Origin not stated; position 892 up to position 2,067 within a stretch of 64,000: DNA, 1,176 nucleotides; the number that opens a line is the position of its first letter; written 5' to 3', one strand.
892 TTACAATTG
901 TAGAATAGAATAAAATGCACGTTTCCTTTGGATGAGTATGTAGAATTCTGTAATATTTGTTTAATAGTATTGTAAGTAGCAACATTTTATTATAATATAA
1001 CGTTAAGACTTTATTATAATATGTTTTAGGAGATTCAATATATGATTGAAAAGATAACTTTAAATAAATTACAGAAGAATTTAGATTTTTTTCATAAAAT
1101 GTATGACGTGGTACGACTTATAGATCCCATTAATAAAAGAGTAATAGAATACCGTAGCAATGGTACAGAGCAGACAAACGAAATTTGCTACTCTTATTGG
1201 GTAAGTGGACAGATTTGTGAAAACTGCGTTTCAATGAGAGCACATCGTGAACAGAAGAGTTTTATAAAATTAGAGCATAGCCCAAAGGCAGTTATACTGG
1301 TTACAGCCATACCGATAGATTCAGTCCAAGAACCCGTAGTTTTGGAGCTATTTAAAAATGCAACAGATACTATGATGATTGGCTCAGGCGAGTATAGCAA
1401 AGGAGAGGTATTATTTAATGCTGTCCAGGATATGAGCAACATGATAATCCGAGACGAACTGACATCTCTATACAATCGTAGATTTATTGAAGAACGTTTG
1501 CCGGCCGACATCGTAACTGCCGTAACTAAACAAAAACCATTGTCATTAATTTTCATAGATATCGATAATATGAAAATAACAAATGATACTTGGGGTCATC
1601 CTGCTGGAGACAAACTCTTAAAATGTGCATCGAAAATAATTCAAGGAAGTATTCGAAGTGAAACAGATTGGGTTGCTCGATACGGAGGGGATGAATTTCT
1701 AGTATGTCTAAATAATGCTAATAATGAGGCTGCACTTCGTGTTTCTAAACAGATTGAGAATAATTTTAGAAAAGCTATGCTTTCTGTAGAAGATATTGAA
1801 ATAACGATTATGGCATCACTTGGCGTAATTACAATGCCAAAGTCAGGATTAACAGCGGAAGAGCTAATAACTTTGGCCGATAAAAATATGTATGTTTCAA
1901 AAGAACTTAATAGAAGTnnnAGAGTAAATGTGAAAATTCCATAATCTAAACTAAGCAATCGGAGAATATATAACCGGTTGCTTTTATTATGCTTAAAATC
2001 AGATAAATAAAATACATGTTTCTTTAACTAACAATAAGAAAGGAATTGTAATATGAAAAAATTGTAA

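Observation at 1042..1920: Phage-encoded diguanylate cyclase with an intact GGDEF site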

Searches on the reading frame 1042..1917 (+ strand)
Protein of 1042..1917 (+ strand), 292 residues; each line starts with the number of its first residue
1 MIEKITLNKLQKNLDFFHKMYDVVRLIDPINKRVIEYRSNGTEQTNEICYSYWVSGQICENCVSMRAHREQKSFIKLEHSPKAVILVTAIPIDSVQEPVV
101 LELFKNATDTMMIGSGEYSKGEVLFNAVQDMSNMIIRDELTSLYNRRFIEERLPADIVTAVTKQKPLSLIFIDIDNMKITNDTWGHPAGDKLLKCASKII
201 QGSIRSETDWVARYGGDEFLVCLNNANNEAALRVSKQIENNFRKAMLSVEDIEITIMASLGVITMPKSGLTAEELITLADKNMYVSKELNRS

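Call 3: search_protein_families(library=pfam, proteins=[window:1042-1917:+], max_evalue=1)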
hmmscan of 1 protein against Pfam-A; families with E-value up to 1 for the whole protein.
window:1042-1917:+ (292 aa): 1 family
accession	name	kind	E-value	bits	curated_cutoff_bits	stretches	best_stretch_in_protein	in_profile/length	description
PF00990.26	GGDEF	-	1.1e-39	136.2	23.8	1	137-291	3-159/161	Diguanylate cyclase, GGDEF domain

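Call 4: search_protein_families(library=ncbifam, proteins=[window:1042-1917:+], max_evalue=1)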
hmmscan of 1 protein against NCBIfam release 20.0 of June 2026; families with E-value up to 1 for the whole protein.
window:1042-1917:+ (292 aa): 22 families
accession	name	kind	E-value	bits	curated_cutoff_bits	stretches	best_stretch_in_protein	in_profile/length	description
TIGR00254.1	GGDEF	domain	2.6e-44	150.9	37.4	1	133-291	3-161/168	diguanylate cyclase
NF007135.0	PRK09581.1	equivalog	1.9e-39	135.8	474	1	123-291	280-449/457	PleD family two-component system response regulator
NF007423.1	PRK09966.1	equivalog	3.9e-35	121.5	325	1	132-287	236-390/390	diguanylate cyclase DgcN/YfiN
NF038266.1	diguan_SiaD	equivalog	1.2e-32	113.3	290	1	128-291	87-249/252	biofilm regulation diguanylate cyclase SiaD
NF007380.0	PRK09894.1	equivalog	3.3e-31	108.7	256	1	137-289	131-279/296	diguanylate cyclase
NF051473.1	DigCycDgcsShew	equivalog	8.7e-30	104.1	400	1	124-289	122-283/291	diguanylate cyclase DgcS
NF007298.0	PRK09776.1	equivalog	3.6e-29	101.3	1135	1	130-291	679-839/1111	diguanylate cyclase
NF040885.1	diguan_DgcJ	equivalog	4.6e-29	101.6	500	1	126-290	332-489/493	diguanylate cyclase DgcJ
NF047654.1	DiguCycDgcRLepto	equivalog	1.3e-27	96.5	500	1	131-291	129-290/295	diguanylate cyclase DgcR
NF007474.0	PRK10060.1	equivalog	4.1e-27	94.7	782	1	127-291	229-389/663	cyclic di-GMP phosphodiesterase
NF041606.1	dguan_cyc_DgcA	equivalog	8.9e-27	93.9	370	1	138-291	181-333/340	diguanylate cyclase DgcA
NF011955.1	PRK15426.1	equivalog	5.2e-25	87.6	408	1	136-291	399-555/564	cellulose biosynthesis regulator diguanylate cyclase DgcQ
NF045675.1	PhdiestaseDibA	equivalog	2e-23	82.6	980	1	126-291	194-358/623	phosphodiesterase DibA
NF007599.0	PRK10245.1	equivalog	2e-20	72.6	402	1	127-291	202-364/371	diguanylate cyclase AdrA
NF053781.1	cdiGMPphdstlr2612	equivalog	2.1e-19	68.7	1600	1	134-288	839-993/1268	Tlr1612 family c-di-GMP phosphodiesterase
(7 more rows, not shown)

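Call 7: search_dna_similar(query=window:1042-1917:+, collection=phages, mode=protein, max_rows=40)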
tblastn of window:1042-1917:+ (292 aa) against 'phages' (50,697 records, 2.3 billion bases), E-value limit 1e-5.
Records with a match: 116; places in all: 122; records where one place covers at least 80% of the query: 3.
Best place of each record, by identity: <60% 116.
By first word of the organism name: Bacteriophage 67; Acinetobacter 18; Listeria 8; Salmonella 5; Bacillus 4; Escherichia 4; Pseudomonas 4; Klebsiella 3; Microcystis 1; Staphylococcus 1; and 1 more.
By host as written in the record: - 86; Listeria monocytogenes 8; Homo sapiens 3; Pseudomonas aeruginosa 3; Bacillus subtilis W-23-S(r); Bacillus licheniformis ATCC 9945a 2; Escherichia coli O157:H7 ATCC 43895 2; Klebsiella pneumoniae ST16-OXA48 2; Salmonella enterica subsp. enterica serovar Kentucky 2; and 6 more.
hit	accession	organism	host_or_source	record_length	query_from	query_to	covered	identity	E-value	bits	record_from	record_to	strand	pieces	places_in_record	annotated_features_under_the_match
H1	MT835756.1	Bacteriophage sp.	human fecal samples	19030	1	287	98%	28.1%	1e-20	97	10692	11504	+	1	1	record has no annotation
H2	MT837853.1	Bacteriophage sp.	human fecal samples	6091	9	287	96%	28.7%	2e-27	117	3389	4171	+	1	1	record has no annotation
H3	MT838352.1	Bacteriophage sp.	human fecal samples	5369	20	288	92%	28.4%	3e-24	107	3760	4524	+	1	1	record has no annotation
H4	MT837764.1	Bacteriophage sp.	human fecal samples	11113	74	291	75%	32.3%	6e-26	113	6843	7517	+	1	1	record has no annotation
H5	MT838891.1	Bacteriophage sp.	human fecal samples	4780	61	288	78%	29.7%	6e-14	77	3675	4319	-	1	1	record has no annotation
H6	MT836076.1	Bacteriophage sp.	human fecal samples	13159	129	291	56%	37.4%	3e-20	97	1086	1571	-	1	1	record has no annotation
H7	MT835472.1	Bacteriophage sp.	human fecal samples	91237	124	291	58%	35.9%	2e-16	85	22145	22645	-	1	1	record has no annotation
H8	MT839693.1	Bacteriophage sp.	human fecal samples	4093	129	292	56%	36.1%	3e-17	87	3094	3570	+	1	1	record has no annotation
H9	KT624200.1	Bacillus phage SP-15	Bacillus subtilis W-23-S(r); Bacillus ...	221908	124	292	58%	34.9%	2e-18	91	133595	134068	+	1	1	diguanylate cyclase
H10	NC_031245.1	Bacillus phage SP-15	Bacillus subtilis W-23-S(r); Bacillus ...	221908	124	292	58%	34.9%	2e-18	91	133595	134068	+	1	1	diguanylate cyclase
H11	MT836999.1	Bacteriophage sp.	human fecal samples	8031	64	287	77%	26.0%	3e-13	76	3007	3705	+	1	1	record has no annotation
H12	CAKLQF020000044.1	Acinetobacter phage MD-2021a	not known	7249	137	291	53%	37.3%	3e-17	87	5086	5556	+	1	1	cph2_3: diguanylate cyclase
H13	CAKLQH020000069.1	Acinetobacter phage MD-2021a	not known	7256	137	291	53%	37.3%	3e-17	87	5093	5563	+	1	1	cph2_3: diguanylate cyclase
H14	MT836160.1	Bacteriophage sp.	human fecal samples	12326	86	291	71%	27.9%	1e-14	79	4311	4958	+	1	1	record has no annotation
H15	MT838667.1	Bacteriophage sp.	human fecal samples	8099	117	292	60%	31.4%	8e-15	80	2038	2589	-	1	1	record has no annotation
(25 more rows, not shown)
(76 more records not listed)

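Call 8: search_protein_families(library=phrogs, proteins=[window:1042-1917:+], max_evalue=0.001)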
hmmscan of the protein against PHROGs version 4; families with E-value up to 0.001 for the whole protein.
window:1042-1917:+ (292 aa): 7 families
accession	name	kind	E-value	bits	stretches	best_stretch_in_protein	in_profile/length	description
phrog_5594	-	unknown function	9.3e-43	147.9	1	125-291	348-510/528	-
phrog_14602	-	unknown function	1.7e-30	107.2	1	131-291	174-331/336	-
phrog_11823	-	unknown function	1.7e-27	97.2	1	129-290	256-416/693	-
phrog_9661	-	unknown function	8.5e-25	88.7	1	131-288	112-266/274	-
phrog_8342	-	unknown function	3e-15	57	1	135-288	248-399/407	-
phrog_26035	-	unknown function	4.2e-12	46.7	1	126-291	289-440/446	-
phrog_34213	-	unknown function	1.8e-10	41.5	1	138-287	306-455/472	-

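Call 11: find_homologous_proteins(query=window:1042-1917:+)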
Query window:1042-1917:+ (292 aa): 2307 proteins with E <= 0.001 among 2933 candidates; the best 120 are listed.
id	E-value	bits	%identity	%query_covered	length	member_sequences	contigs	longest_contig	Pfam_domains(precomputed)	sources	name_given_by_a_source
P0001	6.1e-189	644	100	100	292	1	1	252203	PF00990.27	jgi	-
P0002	5.2e-170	582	89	100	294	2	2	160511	PF00990.27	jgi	jgi:two-component system cell cycle response regulator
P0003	4.6e-168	575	88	100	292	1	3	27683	PF00990.27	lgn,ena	-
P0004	1.2e-161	554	85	100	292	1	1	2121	PF00990.27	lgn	-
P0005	2.1e-156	537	83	100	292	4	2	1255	PF00990.27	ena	-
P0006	1.9e-153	527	80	100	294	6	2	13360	PF00990.27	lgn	-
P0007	1.1e-150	518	81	100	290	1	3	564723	PF00990.27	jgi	jgi:diguanylate cyclase (GGDEF)-like protein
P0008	1.6e-146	505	78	100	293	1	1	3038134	PF00990.27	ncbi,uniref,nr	ncbi:GGDEF domain-containing protein [Konateibacter massiliensis]|uniref:GGDEF domain-containing pro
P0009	1.9e-142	491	75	100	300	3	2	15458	PF00990.27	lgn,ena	-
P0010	4.5e-142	490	75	100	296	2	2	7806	PF00990.27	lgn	-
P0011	6.7e-142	490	72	100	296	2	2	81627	PF00990.27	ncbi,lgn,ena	-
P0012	1.5e-140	485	88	86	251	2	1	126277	PF00990.27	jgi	-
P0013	2.1e-137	475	71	100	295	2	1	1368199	PF00990.27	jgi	jgi:two-component system cell cycle response regulator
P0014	9.5e-135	466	69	100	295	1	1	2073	PF00990.27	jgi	jgi:diguanylate cyclase (GGDEF)-like protein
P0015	1.2e-130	453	68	100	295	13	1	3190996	PF00990.27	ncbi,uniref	ncbi:GGDEF domain-containing protein [Caproiciproducens sp. R2]|uniref:GGDEF domain-containing prote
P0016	3.2e-128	445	67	97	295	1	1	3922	PF00990.27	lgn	-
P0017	4.8e-127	441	66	99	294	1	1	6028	PF00990.27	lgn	-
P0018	8.2e-127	440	64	100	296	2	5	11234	PF00990.27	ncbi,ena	-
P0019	9.3e-127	440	65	100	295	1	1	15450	PF00990.27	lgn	-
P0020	3.1e-125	435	64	100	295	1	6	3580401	PF00990.27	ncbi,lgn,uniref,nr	ncbi:GGDEF domain-containing protein [Caproiciproducens sp. NJN-50]|uniref:GGDEF domain-containing p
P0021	6.6e-125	434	65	97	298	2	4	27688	PF00990.27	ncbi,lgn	-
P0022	4.2e-124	431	64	100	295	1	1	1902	PF00990.27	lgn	-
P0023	3.3e-123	428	64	100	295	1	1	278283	PF00990.27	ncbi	ncbi:GGDEF domain-containing protein [Caproiciproducens sp.]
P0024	1.2e-122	426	63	100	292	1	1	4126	PF00990.27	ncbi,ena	-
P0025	2.0e-119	416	60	100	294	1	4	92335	PF00990.27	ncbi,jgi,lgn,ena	jgi:diguanylate cyclase (GGDEF)-like protein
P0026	5.6e-119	414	61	98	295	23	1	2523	PF00990.27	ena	-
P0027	1.8e-109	383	59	100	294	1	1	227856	PF00990.27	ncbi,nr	ncbi:MAG: GGDEF domain-containing protein [Clostridiaceae bacterium]|nr:GGDEF domain-containing prot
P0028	9.9e-108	378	56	100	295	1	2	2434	PF00990.27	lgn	-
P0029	1.8e-106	373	55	98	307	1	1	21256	PF00990.27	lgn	-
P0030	5.1e-106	372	57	100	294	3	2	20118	PF00990.27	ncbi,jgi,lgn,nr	ncbi:MAG: GGDEF domain-containing protein [Clostridia bacterium]|jgi:diguanylate cyclase (GGDEF)-lik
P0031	2.8e-105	370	56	100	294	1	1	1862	PF00990.27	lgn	-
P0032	3.7e-104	366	54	100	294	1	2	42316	PF00990.27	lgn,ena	-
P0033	4.2e-104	366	54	97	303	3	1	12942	PF00990.27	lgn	-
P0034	1.1e-103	364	54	100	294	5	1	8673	PF00990.27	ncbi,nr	ncbi:MAG TPA: GGDEF domain-containing protein [Pseudoflavonifractor sp.]|nr:GGDEF domain-containing 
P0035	5.3e-103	362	52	99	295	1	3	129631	PF00990.27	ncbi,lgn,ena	-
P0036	4.5e-102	359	55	99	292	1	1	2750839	PF00990.27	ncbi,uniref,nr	ncbi:GGDEF domain-containing protein [Aminipila luticellarii]|uniref:GGDEF domain-containing protein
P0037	9.3e-102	358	54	100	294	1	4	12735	PF00990.27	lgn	-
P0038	1.3e-101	358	53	98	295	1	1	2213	PF00990.27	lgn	-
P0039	1.7e-101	357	53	100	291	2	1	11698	PF00990.27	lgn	-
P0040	1.8e-101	357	54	100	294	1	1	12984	PF00990.27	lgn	-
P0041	5.4e-101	356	52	99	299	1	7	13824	PF00990.27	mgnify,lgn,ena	mgnify:CR=1 FL=1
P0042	7.1e-101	355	52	100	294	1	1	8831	PF00990.27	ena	-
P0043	9.8e-101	355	54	99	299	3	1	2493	PF00990.27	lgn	-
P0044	1.6e-100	354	52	100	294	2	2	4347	PF00990.27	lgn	-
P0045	4.0e-100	353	55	100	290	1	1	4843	PF00990.27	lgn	-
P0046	4.6e-100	352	52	99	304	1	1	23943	PF00990.27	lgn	-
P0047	5.9e-100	352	53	97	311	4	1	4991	PF00990.27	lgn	-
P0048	8.4e-100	352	53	99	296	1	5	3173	PF00990.27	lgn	-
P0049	2.5e-99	350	52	97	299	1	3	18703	PF00990.27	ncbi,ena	-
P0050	3.9e-99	349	53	99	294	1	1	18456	PF00990.27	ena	-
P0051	6.6e-99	349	51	98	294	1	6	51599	PF00990.27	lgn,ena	-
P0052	7.4e-99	349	52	98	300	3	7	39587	PF00990.27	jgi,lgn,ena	-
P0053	7.6e-99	348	53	100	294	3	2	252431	PF00990.27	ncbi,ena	-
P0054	9.0e-99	348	52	98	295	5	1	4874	PF00990.27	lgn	-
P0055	1.0e-98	348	53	98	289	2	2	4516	PF00990.27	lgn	-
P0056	1.1e-98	348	52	97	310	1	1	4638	PF00990.27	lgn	-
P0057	1.2e-98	348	51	99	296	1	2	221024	PF00990.27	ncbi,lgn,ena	-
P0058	1.8e-98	347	68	78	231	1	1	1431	PF00990.27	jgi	jgi:diguanylate cyclase (GGDEF)-like protein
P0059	2.0e-98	347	52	97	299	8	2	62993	PF00990.27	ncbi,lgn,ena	-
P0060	3.5e-98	346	52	99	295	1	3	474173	PF00990.27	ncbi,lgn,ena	-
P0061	4.8e-98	346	53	98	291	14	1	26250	PF00990.27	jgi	-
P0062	5.4e-98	346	52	100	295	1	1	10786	PF00990.27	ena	-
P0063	1.0e-97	345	52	99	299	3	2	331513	PF00990.27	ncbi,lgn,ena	-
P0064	1.3e-97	344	51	99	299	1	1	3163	PF00990.27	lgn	-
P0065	3.3e-97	343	50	100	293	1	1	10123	PF00990.27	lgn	-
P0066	4.5e-97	343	51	99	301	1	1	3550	PF00990.27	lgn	-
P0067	1.4e-96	341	51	100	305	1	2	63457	PF00990.27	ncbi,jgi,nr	ncbi:MAG: hypothetical protein K0S61_662 [Anaerocolumna sp.]|jgi:diguanylate cyclase (GGDEF)-like pr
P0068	2.3e-96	340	51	98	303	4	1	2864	PF00990.27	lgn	-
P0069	6.4e-96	339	51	100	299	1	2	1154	PF00990.27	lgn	-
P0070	1.0e-95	338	51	100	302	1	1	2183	PF00990.27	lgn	-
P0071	1.1e-95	338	51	100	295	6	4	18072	PF00990.27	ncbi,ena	-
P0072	1.3e-95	338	52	97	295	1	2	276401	PF00990.27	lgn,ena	-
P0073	1.8e-95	337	50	100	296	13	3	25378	PF00990.27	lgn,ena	-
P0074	2.2e-95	337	51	99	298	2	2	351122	PF00990.27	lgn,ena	-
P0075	6.6e-95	336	50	100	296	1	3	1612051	PF00990.27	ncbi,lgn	-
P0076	8.4e-95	335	51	100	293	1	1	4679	PF00990.27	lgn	-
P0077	9.5e-95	335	51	98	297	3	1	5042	PF00990.27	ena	-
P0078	1.0e-94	335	49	99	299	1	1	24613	PF00990.27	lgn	-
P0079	1.8e-94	334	50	100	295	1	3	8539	PF00990.27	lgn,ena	-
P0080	2.4e-94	334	48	100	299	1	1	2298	PF00990.27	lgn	-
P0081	2.9e-94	333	52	100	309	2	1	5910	PF00990.27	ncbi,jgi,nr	ncbi:MAG TPA: GGDEF domain-containing protein [Clostridia bacterium]|nr:GGDEF domain-containing prot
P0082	3.5e-94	333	50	97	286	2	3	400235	PF00990.27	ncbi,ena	-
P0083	3.8e-94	333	50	99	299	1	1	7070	PF00990.27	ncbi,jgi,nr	ncbi:MAG TPA: GGDEF domain-containing protein [Firmicutes bacterium]|nr:GGDEF domain-containing prot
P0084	4.4e-94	333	50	99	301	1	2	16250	PF00990.27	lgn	-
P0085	5.0e-94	333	51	98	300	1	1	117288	PF00990.27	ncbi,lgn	-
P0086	5.4e-94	333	51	100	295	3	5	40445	PF00990.27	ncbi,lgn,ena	-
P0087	5.7e-94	333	51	98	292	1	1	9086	PF00990.27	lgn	-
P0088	7.1e-94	332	50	99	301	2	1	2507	PF00990.27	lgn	-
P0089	9.2e-94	332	52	98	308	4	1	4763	PF00990.27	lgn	-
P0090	1.4e-93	331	52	98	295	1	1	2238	PF00990.27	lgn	-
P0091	1.4e-93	331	51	98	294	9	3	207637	PF00990.27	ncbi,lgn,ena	-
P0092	1.7e-93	331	51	97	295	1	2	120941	PF00990.27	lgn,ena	-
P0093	2.0e-93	331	52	98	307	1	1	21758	PF00990.27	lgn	-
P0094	3.1e-93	330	50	99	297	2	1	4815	PF00990.27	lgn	-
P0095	5.4e-93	329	49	99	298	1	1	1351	PF00990.27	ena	-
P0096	6.7e-93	329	49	100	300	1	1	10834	PF00990.27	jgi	jgi:two-component system cell cycle response regulator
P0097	6.9e-93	329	50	100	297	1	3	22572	PF00990.27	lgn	-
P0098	7.4e-93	329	50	96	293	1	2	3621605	PF00990.27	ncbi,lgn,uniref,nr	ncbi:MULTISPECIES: GGDEF domain-containing protein [unclassified Sedimentibacter]|uniref:GGDEF domai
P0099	8.4e-93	329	52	98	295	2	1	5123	PF00990.27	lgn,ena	-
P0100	1.0e-92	328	48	100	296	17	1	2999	PF00990.27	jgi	-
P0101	1.0e-92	328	50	100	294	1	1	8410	PF00990.27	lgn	-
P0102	1.5e-92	328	48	99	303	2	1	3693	PF00990.27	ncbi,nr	ncbi:MAG: GGDEF domain-containing protein [Clostridiales bacterium]|nr:GGDEF domain-containing prote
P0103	2.1e-92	327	51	97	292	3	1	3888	PF00990.27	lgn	-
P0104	2.1e-92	327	50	98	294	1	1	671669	PF00990.27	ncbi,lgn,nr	ncbi:MAG: GGDEF domain-containing protein [Tissierellaceae bacterium]|nr:GGDEF domain-containing pro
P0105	2.8e-92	327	50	99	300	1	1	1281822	PF00990.27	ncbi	ncbi:MAG: GGDEF domain-containing protein [Flexilinea sp.]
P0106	2.8e-92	327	50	100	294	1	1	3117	PF00990.27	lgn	-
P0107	3.2e-92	327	49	100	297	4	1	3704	PF00990.27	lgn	-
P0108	3.5e-92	327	51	98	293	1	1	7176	PF00990.27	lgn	-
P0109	8.7e-92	325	48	98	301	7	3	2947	PF00990.27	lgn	-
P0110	9.4e-92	325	50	100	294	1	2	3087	PF00990.27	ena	-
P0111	1.1e-91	325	49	98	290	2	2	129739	PF00990.27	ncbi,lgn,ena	-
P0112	1.5e-91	325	49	100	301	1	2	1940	PF00990.27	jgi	jgi:diguanylate cyclase (GGDEF) domain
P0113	1.6e-91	324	50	99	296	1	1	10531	PF00990.27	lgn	-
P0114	3.4e-91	323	52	99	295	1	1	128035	PF00990.27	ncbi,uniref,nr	ncbi:GGDEF domain-containing protein [Lacrimispora algidixylanolytica]|uniref:Diguanylate cyclase n=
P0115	3.6e-91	323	51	98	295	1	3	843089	PF00990.27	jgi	jgi:diguanylate cyclase (GGDEF)-like protein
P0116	4.3e-91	323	51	98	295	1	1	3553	PF00990.27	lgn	-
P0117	4.7e-91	323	50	98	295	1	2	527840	PF00990.27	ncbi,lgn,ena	-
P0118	5.0e-91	323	51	98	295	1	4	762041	PF00990.27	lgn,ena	-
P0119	5.4e-91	323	50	99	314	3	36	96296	PF00990.27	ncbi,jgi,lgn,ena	jgi:diguanylate cyclase (GGDEF)-like protein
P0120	1.3e-90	322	51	99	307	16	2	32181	PF00990.27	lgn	-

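Call 12: find_encoding_contigs(protein=P0001, flank=10000, max_places=4)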
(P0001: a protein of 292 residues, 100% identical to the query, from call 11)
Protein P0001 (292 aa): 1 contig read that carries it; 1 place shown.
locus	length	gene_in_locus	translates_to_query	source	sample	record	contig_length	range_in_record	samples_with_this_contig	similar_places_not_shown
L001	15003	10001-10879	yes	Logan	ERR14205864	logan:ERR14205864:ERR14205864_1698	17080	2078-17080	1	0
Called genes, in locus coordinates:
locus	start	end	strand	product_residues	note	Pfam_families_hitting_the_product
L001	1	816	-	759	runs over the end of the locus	PF10412:TrwB_AAD_bind (faint)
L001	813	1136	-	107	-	-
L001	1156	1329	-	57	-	-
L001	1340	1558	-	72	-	-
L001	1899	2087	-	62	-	-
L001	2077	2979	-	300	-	PF17989:ALP_N, PF21523:ParM_N (faint), PF21522:MreB-like_C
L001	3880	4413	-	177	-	-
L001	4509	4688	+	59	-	-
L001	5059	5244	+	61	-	-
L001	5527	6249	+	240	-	PF10547:P22_AR_N, PF10552:ORF6C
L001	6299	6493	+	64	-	-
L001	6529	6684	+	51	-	-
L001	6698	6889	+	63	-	-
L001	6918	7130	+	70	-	-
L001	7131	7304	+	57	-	-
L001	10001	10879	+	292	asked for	PF00990:GGDEF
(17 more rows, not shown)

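Call 13: find_encoding_contigs(protein=P0008, flank=10000, max_places=3)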
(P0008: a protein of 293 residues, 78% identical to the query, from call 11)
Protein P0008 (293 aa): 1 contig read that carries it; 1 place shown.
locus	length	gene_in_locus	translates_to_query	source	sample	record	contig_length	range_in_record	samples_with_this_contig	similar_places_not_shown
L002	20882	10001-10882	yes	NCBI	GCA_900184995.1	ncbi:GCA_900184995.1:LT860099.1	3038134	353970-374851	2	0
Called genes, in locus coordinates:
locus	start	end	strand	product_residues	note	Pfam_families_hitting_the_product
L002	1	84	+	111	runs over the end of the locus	PF11753:DUF3310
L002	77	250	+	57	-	-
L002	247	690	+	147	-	PF05014:Nuc_deoxyrib_tr, PF15891:Nuc_deoxyri_tr2 (weak)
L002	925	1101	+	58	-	-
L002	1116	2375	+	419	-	PF03477:ATP-cone, PF13597:NRDD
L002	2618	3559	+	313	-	PF13597:NRDD, PF11230:YjjI-like (weak), PF01228:Gly_radical (weak)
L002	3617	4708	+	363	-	PF13392:HNH_3 (weak)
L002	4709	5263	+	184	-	PF13353:Fer4_12, PF04055:Radical_SAM (weak)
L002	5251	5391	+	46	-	-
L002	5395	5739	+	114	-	-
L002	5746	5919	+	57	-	-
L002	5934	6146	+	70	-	-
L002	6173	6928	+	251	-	-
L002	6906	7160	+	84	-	-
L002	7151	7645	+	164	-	PF00692:dUTPase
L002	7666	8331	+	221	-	PF07486:Hydrolase_2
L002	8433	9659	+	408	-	PF00589:Phage_integrase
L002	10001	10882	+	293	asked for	PF00990:GGDEF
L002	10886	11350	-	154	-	PF03073:TspO_MBR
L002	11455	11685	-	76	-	-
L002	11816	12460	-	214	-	PF13739:PdaC, PF11738:DUF3298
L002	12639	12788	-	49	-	-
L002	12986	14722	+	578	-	PF00015:MCPsignal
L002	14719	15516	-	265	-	PF00528:BPD_transp_1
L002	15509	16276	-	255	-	PF00005:ABC_tran, PF13304:AAA_21 (faint)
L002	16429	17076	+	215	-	PF02677:QueH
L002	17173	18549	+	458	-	PF00206:Lyase_1, PF14698:ASL_C2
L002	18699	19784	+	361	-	PF01118:Semialdhyde_dh, PF02774:Semialdhyde_dhC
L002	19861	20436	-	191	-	PF03596:Cad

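Call 14: find_encoding_contigs(protein=P0002, flank=10000, max_places=3)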
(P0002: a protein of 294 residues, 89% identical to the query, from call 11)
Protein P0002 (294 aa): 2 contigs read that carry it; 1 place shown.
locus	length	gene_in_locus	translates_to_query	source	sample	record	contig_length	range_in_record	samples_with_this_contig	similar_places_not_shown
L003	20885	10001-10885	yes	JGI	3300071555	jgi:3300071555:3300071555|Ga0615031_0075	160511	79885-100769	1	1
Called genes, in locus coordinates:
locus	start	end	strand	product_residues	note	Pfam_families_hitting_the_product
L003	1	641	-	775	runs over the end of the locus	PF10412:TrwB_AAD_bind (faint)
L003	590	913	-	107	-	-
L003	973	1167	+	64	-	-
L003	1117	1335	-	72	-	-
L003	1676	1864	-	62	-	-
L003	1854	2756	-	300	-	PF17989:ALP_N, PF21523:ParM_N (faint), PF21522:MreB-like_C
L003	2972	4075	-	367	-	PF04607:RelA_SpoT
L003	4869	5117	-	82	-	PF12844:HTH_19 (weak), PF01381:HTH_3, PF13443:HTH_26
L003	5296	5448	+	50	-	-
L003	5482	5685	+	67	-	-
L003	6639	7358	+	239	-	PF10547:P22_AR_N, PF10552:ORF6C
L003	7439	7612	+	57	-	-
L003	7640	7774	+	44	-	-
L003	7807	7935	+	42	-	-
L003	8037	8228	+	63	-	-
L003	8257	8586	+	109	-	-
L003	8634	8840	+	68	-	-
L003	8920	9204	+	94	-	-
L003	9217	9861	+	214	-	-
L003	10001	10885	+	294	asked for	PF00990:GGDEF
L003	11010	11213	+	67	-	-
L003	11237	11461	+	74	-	-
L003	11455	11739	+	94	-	-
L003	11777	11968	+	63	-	-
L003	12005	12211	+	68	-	-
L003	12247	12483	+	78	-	-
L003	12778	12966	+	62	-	-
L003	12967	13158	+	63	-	-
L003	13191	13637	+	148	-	-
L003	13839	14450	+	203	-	PF16475:DUF5052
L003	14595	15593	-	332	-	PF14879:DUF4489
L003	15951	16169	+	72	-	-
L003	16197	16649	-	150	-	PF13027:DUF3888 (weak)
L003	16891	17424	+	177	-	PF13527:Acetyltransf_9 (weak), PF00583:Acetyltransf_1, PF13673:Acetyltransf_10 (weak), PF13508:Acetyltransf_7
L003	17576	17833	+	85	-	-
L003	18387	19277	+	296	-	PF10096:DUF2334 (faint), PF01522:Polysacc_deac_1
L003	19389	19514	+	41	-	-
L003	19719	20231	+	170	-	PF04073:tRNA_edit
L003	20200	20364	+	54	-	-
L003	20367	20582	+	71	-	-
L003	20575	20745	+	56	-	-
